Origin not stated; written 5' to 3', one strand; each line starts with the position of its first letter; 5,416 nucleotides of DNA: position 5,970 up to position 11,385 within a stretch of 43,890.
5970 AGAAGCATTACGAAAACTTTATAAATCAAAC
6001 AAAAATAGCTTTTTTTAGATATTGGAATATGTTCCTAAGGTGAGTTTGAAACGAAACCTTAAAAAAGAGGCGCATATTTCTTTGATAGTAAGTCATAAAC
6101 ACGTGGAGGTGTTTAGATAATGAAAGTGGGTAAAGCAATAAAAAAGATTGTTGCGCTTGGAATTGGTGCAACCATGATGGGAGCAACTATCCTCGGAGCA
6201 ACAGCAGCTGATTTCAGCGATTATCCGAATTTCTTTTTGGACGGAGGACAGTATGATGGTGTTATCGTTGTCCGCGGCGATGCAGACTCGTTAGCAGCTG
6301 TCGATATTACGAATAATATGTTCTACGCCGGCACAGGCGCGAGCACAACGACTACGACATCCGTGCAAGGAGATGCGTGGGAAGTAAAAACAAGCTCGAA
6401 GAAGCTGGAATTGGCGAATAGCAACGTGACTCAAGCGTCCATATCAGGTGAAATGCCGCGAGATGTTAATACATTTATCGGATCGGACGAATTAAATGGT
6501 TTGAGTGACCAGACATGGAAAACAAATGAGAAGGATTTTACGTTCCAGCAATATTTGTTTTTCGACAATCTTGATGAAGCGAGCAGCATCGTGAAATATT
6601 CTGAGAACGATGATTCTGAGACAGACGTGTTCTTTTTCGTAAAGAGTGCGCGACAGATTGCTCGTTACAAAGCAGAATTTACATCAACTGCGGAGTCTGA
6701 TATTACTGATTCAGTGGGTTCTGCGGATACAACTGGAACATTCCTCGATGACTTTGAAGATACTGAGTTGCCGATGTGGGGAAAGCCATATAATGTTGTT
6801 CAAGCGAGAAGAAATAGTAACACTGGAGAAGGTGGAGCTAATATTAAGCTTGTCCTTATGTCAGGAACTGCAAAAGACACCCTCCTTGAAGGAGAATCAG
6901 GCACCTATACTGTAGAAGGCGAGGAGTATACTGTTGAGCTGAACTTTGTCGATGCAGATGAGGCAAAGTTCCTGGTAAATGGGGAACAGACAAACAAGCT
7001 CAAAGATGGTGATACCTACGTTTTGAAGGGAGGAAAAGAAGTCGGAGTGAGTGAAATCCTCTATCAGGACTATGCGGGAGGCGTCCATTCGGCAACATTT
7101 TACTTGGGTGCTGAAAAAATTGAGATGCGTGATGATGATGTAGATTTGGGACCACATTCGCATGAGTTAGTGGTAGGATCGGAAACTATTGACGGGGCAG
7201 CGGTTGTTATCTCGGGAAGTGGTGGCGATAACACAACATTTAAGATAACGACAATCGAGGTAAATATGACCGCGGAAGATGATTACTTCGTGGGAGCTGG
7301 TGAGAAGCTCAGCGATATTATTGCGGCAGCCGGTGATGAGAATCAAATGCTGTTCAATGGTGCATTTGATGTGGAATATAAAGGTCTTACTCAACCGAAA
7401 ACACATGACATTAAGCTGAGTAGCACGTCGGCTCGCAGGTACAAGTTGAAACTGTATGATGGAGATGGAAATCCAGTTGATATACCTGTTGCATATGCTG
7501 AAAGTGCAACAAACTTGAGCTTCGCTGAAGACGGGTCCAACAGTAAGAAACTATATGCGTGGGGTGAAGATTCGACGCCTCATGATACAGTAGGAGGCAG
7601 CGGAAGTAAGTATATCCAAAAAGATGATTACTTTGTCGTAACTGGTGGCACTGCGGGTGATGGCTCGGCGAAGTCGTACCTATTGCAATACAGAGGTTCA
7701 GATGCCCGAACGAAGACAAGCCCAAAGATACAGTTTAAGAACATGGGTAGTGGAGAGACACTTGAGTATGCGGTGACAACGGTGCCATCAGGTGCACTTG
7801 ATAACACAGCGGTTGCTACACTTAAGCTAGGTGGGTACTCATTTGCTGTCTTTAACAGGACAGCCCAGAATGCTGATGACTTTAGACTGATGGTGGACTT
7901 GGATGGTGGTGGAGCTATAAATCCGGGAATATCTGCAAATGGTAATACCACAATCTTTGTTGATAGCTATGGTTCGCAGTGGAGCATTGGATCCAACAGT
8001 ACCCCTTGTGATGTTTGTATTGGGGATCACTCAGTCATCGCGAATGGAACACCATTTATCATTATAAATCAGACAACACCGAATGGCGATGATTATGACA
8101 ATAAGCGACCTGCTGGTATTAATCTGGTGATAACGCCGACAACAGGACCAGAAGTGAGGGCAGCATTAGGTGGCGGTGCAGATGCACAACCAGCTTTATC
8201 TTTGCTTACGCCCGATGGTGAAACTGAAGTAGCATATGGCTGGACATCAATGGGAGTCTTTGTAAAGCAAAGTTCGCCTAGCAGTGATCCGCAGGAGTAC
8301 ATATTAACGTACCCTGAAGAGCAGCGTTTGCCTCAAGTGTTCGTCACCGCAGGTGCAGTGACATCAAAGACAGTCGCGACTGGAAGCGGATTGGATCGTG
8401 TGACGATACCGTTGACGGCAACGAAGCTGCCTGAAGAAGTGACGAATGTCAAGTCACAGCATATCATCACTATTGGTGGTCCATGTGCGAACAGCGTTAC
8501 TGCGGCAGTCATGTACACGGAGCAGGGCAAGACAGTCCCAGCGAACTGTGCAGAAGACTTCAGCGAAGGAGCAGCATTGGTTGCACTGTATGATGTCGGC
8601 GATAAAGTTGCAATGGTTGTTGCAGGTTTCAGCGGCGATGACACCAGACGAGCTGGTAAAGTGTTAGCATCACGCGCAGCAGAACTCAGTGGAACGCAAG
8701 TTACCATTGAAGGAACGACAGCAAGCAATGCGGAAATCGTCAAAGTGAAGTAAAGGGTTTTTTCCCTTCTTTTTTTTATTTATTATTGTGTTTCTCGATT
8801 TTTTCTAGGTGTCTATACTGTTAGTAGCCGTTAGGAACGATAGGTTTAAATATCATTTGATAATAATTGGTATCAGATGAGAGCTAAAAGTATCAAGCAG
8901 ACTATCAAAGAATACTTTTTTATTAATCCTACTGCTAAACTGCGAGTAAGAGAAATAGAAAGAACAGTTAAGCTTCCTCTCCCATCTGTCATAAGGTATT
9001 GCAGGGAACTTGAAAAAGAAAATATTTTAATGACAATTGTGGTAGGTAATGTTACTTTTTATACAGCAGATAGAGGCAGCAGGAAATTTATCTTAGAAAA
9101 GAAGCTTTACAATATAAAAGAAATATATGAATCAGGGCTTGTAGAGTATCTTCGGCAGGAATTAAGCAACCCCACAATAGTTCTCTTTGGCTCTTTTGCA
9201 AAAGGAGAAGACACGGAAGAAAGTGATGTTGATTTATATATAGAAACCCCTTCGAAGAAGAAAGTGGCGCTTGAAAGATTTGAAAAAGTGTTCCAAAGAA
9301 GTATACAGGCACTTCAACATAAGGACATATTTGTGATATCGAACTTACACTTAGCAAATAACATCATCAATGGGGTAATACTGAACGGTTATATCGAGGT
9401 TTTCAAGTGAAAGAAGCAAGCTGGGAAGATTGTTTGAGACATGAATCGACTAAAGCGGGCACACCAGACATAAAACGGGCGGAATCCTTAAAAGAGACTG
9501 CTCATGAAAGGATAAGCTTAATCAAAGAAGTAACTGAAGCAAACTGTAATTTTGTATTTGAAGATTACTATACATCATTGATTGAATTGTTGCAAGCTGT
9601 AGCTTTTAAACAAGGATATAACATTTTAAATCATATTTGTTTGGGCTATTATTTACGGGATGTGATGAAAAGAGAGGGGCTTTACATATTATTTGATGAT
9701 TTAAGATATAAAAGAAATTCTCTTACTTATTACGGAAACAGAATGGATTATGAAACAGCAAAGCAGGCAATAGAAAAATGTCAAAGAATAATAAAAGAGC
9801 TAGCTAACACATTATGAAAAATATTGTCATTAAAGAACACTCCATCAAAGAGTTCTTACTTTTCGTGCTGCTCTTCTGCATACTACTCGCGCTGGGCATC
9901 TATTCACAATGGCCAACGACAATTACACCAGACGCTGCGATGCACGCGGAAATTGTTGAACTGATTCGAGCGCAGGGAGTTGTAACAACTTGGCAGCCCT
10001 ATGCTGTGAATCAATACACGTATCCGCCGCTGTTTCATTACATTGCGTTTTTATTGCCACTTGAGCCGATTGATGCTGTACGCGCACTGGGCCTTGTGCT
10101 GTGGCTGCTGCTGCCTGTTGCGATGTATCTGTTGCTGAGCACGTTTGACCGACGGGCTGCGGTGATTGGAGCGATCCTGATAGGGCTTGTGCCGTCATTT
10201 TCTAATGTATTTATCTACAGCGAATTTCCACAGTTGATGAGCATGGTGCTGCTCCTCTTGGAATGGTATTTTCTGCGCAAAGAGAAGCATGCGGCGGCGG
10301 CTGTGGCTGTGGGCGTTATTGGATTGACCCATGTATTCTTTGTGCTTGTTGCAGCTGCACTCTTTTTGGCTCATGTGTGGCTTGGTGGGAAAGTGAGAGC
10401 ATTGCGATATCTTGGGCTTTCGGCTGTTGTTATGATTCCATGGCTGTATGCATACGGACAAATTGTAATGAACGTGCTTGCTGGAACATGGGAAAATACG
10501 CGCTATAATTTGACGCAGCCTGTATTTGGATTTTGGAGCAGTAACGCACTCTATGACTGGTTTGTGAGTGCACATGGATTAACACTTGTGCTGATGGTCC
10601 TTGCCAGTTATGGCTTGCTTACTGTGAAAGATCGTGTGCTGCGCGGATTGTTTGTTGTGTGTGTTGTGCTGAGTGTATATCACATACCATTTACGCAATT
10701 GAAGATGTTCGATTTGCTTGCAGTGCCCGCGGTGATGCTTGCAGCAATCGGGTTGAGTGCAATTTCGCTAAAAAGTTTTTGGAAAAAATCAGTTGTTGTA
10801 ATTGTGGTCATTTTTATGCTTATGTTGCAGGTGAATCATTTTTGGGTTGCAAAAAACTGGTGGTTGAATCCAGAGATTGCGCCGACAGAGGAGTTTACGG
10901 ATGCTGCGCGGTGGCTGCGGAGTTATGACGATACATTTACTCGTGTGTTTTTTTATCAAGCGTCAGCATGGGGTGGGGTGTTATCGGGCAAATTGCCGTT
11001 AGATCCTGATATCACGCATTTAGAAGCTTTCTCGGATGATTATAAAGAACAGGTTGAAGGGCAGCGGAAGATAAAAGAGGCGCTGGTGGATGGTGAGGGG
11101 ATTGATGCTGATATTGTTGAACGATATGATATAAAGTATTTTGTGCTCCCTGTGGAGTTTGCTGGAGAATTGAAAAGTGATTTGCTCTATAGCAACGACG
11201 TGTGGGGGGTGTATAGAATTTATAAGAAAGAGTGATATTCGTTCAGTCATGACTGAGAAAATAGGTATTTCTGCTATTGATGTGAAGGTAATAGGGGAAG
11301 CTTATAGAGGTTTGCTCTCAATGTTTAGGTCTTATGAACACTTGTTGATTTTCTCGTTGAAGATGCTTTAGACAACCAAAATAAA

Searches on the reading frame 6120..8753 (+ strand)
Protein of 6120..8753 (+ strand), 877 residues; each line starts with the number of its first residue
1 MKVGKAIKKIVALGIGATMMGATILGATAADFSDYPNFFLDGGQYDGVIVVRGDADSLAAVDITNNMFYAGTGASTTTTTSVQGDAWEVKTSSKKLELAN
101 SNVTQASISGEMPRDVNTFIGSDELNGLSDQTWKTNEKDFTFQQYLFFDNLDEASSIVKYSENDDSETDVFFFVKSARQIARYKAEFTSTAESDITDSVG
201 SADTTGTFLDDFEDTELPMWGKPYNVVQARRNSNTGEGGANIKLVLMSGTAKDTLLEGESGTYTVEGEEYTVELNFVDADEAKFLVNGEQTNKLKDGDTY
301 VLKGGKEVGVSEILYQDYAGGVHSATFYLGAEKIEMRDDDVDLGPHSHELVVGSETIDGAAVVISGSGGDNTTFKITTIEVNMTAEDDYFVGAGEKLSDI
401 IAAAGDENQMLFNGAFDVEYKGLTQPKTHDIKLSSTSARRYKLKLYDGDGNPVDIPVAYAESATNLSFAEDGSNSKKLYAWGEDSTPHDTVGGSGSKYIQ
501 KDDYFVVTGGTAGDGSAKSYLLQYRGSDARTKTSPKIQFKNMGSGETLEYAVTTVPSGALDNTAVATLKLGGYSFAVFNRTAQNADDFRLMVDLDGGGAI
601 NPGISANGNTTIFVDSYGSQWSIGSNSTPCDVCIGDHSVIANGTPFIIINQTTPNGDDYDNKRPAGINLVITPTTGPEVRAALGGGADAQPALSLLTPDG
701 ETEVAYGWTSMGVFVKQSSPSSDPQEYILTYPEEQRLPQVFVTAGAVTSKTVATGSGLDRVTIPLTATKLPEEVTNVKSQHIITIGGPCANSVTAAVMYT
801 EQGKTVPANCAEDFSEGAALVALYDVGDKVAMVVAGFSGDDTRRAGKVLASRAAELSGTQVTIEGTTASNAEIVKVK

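Call 40: search_protein_families(library=pfam, max_evalue=0.001, proteins=[window:6120-8753:+])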
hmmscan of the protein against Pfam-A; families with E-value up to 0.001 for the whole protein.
window:6120-8753:+ (877 aa): 1 family
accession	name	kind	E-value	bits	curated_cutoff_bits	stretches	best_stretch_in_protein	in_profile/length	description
PF05124.17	S_layer_C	-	7.5e-05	22.9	23.9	1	60-850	37-174/177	S-layer like family, outer domain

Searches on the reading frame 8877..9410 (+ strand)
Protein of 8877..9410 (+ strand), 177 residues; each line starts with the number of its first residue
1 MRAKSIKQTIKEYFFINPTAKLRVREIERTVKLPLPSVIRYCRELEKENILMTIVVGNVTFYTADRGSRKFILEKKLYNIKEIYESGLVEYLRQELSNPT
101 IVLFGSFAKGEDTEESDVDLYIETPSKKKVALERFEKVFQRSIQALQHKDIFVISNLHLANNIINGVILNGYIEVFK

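Call 8: search_protein_families(library=pfam, max_evalue=0.01, proteins=[window:8877-9410:+])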
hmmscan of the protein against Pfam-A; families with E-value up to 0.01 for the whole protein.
window:8877-9410:+ (177 aa): 3 families
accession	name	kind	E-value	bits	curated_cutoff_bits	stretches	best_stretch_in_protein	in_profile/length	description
PF01909.29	NTP_transf_2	-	1.3e-09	38.8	21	1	88-137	4-56/93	Nucleotidyltransferase domain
PF18765.7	Polbeta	-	1.3e-07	32.1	26.9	1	90-140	5-50/93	Polymerase beta, Nucleotidyltransferase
PF22600.2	MTPAP-like_central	-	1.5e-05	25.5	27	1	83-145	24-86/139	Poly(A) RNA polymerase, mitochondrial-like, central palm domain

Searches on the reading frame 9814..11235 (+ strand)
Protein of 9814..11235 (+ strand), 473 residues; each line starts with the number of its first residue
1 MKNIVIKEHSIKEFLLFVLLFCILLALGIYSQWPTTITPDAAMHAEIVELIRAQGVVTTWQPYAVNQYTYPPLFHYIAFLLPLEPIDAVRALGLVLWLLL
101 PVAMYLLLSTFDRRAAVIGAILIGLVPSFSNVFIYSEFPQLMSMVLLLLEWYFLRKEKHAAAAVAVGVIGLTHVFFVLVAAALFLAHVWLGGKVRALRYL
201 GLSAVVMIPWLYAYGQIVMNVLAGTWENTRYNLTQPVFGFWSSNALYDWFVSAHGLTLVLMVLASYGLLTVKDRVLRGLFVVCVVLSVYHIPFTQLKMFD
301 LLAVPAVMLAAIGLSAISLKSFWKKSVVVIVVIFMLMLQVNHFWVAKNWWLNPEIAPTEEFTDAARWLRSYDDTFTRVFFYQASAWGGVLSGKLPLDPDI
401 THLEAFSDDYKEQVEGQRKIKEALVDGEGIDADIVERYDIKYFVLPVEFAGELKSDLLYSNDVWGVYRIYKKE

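Call 8: search_protein_families(library=pfam, max_evalue=0.01, proteins=[window:9814-11235:+])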
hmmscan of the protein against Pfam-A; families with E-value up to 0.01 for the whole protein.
window:9814-11235:+ (473 aa): 0 families

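Call 15: find_encoding_contigs(protein=window:9814-11235:+, flank=10000, max_places=10)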
Protein window:9814-11235:+ (473 aa): no gene with exactly this product is on record in the collection.

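Call 58: search_protein_families(library=ncbifam, max_evalue=1, proteins=[window:9814-11235:+])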
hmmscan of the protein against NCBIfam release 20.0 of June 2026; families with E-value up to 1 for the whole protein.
window:9814-11235:+ (473 aa): 1 family
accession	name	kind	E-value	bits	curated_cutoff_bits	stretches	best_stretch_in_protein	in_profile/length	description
NF046093.1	AZOBR_p60025_fam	subfamily_domain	0.0014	17.9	150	1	93-206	120-229/232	AZOBR_p60025 family cell surface glycopolymer formation protein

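Call 73: find_related_loci(query=window:9814-11235:+, collection=metagenome_contigs, flank=4500)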
Query window:9814-11235:+ (473 aa) in metagenome_contigs; peptide patterns used: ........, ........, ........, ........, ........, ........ (x = any residue, [..] = any of these).
94 stretches matched a pattern; 3 encode a relative of the query (tblastn E <= 1e-3); 3 distinct loci.
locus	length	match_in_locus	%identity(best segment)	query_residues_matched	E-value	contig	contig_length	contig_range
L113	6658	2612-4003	60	15-468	0e+0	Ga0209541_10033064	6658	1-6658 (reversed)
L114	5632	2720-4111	60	15-468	0e+0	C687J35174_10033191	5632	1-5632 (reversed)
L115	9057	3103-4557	58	3-468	0e+0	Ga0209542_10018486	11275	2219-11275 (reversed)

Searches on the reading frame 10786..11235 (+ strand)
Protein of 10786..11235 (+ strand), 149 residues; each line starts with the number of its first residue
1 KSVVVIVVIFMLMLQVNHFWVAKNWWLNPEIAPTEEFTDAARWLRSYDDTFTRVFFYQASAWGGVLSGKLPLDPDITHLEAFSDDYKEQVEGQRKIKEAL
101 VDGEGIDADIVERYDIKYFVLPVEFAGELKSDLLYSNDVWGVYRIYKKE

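Call 55: find_homologous_proteins(query=window:10786-11235:+, max_evalue=1e-10)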
Query window:10786-11235:+: 7 candidates shared short words with the query, none scored E <= 1e-10.
